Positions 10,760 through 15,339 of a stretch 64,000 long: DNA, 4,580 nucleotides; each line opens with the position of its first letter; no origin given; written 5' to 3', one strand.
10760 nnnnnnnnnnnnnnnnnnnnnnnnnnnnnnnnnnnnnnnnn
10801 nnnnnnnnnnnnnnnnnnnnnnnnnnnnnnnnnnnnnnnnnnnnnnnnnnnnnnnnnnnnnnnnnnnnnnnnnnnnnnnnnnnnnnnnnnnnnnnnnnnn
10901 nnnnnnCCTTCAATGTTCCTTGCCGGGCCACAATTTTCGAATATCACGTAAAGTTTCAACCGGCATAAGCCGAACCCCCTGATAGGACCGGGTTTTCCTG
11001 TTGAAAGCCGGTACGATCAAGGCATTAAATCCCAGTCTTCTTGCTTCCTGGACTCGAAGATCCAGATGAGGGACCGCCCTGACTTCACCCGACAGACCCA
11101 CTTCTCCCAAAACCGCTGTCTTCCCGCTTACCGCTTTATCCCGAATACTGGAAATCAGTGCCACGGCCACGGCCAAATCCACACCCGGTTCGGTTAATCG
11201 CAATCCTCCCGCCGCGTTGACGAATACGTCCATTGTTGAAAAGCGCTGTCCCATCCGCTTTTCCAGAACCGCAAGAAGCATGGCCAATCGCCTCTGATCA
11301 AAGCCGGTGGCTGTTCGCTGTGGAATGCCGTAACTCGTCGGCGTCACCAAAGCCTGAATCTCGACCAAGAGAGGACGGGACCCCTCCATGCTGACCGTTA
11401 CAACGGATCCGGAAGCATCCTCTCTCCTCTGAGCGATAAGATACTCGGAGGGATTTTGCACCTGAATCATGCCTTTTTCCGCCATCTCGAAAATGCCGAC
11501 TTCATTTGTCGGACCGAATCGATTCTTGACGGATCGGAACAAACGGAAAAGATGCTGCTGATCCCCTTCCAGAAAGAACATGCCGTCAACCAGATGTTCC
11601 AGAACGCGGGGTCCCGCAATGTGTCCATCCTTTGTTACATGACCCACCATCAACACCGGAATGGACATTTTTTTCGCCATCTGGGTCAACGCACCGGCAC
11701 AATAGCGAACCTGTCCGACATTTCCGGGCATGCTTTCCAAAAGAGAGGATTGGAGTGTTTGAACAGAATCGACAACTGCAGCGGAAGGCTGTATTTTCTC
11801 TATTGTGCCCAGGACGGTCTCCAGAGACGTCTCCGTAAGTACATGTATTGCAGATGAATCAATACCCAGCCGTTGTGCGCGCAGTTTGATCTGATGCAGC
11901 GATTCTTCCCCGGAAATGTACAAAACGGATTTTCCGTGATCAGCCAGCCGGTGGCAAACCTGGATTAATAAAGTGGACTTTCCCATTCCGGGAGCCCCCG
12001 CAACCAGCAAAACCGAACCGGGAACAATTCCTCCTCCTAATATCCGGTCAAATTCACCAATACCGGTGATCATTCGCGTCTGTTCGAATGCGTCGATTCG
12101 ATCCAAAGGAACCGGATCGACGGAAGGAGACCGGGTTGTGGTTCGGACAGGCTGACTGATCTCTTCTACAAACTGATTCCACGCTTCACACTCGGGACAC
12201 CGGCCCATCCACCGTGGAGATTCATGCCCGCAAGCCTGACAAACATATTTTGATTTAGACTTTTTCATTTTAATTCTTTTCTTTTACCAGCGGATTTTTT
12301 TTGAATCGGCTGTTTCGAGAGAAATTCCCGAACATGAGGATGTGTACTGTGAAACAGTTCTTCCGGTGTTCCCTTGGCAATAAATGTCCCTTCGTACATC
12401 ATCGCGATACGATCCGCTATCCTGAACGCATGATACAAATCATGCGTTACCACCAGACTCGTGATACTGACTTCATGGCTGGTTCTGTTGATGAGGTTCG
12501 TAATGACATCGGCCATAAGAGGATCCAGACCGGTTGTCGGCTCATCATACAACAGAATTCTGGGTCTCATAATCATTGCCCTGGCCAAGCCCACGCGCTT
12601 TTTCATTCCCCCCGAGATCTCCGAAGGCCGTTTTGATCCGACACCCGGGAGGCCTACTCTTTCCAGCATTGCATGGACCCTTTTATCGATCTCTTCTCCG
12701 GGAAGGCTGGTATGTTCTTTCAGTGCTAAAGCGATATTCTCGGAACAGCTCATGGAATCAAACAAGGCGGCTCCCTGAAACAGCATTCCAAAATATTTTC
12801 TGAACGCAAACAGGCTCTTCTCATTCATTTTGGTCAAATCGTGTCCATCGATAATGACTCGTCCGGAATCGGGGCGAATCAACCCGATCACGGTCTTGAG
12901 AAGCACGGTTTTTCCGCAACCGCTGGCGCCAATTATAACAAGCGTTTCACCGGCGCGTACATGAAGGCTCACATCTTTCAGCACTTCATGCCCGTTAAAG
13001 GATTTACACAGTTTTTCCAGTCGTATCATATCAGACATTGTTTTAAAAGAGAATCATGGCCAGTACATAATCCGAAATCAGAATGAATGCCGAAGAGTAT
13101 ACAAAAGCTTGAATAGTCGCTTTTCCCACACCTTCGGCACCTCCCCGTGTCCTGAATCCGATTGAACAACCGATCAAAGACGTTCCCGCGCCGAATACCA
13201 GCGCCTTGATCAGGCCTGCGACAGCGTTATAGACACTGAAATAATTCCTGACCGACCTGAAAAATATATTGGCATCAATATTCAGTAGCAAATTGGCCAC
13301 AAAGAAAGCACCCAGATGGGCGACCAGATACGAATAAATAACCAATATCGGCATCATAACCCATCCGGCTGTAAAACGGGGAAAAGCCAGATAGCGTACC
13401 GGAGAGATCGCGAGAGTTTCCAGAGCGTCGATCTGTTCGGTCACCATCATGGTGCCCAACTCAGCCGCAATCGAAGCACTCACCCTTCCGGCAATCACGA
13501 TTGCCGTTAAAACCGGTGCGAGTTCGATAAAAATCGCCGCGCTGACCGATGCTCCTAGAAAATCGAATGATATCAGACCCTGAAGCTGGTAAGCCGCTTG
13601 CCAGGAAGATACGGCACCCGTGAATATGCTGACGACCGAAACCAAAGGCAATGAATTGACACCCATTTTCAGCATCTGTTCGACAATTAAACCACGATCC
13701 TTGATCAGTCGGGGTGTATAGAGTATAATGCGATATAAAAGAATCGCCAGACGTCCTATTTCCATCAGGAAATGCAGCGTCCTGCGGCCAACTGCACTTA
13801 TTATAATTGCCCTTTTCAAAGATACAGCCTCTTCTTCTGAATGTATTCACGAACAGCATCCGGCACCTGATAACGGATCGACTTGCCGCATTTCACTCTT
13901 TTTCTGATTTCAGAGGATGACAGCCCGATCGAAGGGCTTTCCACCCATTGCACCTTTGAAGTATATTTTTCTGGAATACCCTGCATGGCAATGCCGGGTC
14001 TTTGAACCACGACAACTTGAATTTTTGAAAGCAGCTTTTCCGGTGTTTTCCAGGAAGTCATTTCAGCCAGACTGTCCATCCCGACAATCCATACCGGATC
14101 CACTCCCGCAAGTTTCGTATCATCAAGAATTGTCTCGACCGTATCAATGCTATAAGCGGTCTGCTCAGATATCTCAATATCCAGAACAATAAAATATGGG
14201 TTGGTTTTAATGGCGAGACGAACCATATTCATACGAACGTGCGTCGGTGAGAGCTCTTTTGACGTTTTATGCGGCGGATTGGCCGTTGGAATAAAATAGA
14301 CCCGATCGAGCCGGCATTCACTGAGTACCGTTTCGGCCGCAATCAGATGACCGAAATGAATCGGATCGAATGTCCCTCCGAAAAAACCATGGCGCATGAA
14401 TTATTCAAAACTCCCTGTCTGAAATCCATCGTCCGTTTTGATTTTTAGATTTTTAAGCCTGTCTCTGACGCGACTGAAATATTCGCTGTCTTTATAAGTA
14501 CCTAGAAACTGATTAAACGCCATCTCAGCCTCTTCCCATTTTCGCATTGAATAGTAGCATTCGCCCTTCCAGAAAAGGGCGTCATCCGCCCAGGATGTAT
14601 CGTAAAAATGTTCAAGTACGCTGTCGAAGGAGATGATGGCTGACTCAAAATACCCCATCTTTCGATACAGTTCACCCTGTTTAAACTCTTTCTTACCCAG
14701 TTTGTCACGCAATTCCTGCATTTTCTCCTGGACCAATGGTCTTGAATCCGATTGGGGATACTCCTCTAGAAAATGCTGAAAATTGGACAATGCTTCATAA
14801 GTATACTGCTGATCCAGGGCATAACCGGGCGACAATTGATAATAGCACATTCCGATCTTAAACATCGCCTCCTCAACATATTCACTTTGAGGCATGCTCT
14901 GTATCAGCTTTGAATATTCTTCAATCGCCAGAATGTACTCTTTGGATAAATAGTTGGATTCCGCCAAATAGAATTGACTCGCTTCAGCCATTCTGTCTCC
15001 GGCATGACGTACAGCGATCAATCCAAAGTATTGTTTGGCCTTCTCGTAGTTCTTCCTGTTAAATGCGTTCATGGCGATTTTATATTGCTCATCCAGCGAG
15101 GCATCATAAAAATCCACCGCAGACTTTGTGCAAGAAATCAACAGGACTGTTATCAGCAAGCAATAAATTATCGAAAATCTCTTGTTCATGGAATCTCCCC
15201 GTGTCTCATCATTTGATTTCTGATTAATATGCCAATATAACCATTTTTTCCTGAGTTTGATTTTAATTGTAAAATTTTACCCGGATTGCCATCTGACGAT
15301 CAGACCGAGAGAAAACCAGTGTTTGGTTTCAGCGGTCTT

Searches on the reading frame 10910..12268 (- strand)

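Call 76: search_protein_families(library=pfam, proteins=[window:10910-12268:-], max_evalue=0.00001)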
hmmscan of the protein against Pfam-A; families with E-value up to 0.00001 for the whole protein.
window:10910-12268:- (452 aa): 7 families
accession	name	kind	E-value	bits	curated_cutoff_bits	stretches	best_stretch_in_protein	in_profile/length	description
PF06745.19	ATPase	-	1.4e-20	74.1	26.6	1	68-140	3-76/231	KaiC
PF18073.7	Zn_ribbon_LapB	-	4.2e-13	49.2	25.7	1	8-35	1-28/28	Rubredoxin metal binding domain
PF13481.12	AAA_25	-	3.6e-11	43.5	27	1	79-215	27-194/195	AAA domain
PF13541.12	ChlI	-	2.1e-09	37.7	27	1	337-423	35-121/121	Subunit ChlI of Mg-chelatase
PF03796.21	DnaB_C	-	5.5e-09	36.2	27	1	68-173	4-113/255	DnaB-like helicase C terminal domain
PF25199.1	nSTAND_NTPase5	-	2.2e-07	31.2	34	1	85-128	42-86/145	Novel STAND NTPase 5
PF05362.19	Lon_C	-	2.4e-07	31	21.1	1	343-425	91-174/205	Lon protease (S16) C-terminal proteolytic domain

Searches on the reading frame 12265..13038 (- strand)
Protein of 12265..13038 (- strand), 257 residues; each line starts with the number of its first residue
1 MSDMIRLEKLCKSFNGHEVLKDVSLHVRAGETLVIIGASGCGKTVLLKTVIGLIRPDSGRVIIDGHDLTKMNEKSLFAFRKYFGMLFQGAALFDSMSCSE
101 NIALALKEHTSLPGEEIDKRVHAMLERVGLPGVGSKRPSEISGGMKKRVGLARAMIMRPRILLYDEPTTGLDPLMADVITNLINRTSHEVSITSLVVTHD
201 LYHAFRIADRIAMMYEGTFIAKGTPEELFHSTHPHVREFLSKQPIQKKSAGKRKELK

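Call 77: search_protein_families(library=pfam, proteins=[window:12265-13038:-], max_evalue=0.00001)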
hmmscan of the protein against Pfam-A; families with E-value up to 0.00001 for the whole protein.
window:12265-13038:- (257 aa): 2 families
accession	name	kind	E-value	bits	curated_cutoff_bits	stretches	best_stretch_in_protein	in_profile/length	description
PF00005.33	ABC_tran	-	1e-35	123.8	25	1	20-169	1-137/137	ABC transporter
PF13304.12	AAA_21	-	7.5e-06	26.7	27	0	138-202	235-301/304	AAA domain, putative AbiEii toxin, Type IV TA system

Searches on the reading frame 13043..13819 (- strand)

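Call 77: search_protein_families(library=pfam, proteins=[window:13043-13819:-], max_evalue=0.00001)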
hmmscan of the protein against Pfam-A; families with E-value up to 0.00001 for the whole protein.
window:13043-13819:- (258 aa): 1 family
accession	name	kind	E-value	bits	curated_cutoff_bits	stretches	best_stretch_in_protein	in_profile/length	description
PF02405.21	MlaE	-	2.7e-68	230.2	22.5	1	45-256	1-212/212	Permease MlaE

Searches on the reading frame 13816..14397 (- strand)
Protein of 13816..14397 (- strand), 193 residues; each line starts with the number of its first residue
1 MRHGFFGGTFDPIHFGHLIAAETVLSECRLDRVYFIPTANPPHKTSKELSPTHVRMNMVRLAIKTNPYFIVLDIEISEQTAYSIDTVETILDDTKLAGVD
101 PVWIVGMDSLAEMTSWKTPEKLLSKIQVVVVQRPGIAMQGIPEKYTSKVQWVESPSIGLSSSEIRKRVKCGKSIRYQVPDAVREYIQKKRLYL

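Call 77: search_protein_families(library=pfam, proteins=[window:13816-14397:-], max_evalue=0.00001)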
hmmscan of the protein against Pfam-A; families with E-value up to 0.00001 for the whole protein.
window:13816-14397:- (193 aa): 1 family
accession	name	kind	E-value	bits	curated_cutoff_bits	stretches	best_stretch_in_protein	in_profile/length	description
PF01467.32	CTP_transf_like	-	5.7e-27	95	21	1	5-167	1-133/133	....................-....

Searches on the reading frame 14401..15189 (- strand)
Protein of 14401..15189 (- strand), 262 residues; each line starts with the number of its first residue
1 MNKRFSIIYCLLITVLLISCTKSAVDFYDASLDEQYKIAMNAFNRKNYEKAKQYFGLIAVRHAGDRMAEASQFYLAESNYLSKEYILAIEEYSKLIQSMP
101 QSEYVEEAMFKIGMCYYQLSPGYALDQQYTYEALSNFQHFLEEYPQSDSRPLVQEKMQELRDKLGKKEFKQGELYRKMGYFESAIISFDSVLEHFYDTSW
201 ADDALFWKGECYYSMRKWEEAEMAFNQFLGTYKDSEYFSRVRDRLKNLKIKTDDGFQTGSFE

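Call 77: search_protein_families(library=pfam, proteins=[window:14401-15189:-], max_evalue=0.00001)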
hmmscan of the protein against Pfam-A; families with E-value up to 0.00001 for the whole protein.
window:14401-15189:- (262 aa): 5 families
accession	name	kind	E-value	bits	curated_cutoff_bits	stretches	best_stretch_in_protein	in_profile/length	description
PF13525.12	YfiO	-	3.1e-26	92.8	25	1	32-220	5-196/203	Outer membrane lipoprotein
PF13174.12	TPR_6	-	3.9e-19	68.4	26.3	0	203-235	1-33/33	Tetratricopeptide repeat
PF07719.23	TPR_2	-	3.9e-11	42.6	27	0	203-227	2-26/34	Tetratricopeptide repeat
PF13432.12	TPR_16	-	5.8e-08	33.5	32.7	0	170-229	2-58/65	Tetratricopeptide repeat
PF13424.12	TPR_12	-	5.6e-06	26.9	30.1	0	172-231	10-74/77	Tetratricopeptide repeat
